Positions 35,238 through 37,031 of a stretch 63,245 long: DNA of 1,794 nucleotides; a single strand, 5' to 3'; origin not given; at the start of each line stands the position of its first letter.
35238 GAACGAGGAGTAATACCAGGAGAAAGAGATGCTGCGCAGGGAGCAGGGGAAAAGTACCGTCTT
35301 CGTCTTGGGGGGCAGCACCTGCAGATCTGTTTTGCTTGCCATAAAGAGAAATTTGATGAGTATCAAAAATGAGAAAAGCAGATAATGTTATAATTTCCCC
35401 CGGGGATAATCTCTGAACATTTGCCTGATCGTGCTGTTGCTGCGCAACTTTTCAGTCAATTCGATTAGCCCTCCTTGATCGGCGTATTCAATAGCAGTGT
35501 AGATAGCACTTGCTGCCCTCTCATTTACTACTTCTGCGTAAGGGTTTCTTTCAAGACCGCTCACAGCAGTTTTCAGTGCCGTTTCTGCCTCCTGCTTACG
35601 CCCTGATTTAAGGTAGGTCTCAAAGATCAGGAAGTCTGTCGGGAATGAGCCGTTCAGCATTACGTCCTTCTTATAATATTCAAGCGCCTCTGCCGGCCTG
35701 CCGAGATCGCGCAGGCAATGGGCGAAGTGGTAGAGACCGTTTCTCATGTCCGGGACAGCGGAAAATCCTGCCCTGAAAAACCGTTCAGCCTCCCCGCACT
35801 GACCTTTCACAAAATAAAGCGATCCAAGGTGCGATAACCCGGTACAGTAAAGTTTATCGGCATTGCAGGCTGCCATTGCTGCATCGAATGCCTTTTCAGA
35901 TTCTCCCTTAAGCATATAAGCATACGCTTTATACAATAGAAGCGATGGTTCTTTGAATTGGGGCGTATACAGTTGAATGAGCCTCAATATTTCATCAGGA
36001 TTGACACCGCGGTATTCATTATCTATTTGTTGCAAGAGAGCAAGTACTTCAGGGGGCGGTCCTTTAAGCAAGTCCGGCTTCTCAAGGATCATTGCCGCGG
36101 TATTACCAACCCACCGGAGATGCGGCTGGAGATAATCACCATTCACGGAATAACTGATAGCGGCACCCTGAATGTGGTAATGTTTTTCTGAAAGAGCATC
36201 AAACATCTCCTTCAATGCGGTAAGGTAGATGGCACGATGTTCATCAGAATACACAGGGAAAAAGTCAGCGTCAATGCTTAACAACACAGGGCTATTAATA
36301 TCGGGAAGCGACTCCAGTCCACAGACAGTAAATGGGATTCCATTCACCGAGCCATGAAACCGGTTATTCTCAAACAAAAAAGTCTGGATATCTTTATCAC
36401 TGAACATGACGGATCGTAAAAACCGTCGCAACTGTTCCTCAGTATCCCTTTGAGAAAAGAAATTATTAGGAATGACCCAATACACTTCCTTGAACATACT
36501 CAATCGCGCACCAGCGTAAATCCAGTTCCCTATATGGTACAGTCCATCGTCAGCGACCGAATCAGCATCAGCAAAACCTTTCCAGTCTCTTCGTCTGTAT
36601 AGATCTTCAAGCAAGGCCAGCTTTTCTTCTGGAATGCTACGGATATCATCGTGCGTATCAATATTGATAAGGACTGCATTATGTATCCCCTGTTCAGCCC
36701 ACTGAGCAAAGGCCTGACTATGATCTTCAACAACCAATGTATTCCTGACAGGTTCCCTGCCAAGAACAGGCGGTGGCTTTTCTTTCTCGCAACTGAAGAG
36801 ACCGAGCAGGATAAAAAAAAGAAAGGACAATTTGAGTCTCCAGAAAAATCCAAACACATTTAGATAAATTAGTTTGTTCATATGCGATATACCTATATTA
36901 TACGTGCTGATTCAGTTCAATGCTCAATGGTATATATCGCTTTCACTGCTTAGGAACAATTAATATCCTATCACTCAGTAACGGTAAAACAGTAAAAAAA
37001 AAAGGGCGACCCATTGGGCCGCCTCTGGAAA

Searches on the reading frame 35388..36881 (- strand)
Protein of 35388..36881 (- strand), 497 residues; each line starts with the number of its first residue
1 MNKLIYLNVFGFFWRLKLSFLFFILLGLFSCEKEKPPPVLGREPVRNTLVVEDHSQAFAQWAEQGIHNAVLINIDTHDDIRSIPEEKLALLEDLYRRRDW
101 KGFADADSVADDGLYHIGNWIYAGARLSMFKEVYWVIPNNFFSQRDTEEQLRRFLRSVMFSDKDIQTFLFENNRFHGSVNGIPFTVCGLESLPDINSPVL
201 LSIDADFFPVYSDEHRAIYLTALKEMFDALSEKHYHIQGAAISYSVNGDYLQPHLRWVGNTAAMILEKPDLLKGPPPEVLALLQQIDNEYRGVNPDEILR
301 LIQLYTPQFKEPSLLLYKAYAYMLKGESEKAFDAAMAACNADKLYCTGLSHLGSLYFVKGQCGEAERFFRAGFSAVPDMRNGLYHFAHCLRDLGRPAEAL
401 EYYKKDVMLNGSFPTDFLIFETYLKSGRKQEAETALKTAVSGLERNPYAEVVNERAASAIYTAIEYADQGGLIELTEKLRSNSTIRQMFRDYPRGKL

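Call 31: search_protein_families(library=pfam, proteins=[window:35388-36881:-], max_evalue=0.00001)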
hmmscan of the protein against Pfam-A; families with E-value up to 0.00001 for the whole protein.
window:35388-36881:- (497 aa): 3 families
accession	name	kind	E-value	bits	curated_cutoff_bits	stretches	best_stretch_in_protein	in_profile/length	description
PF07719.23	TPR_2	-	4.1e-08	33.2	27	0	383-409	4-30/34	Tetratricopeptide repeat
PF12895.13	ANAPC3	-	3.2e-06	27.7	27.2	0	372-438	15-81/82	Anaphase-promoting complex, cyclosome, subunit 3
PF13181.12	TPR_8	-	5.8e-06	26.5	25.7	0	383-405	4-26/34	Tetratricopeptide repeat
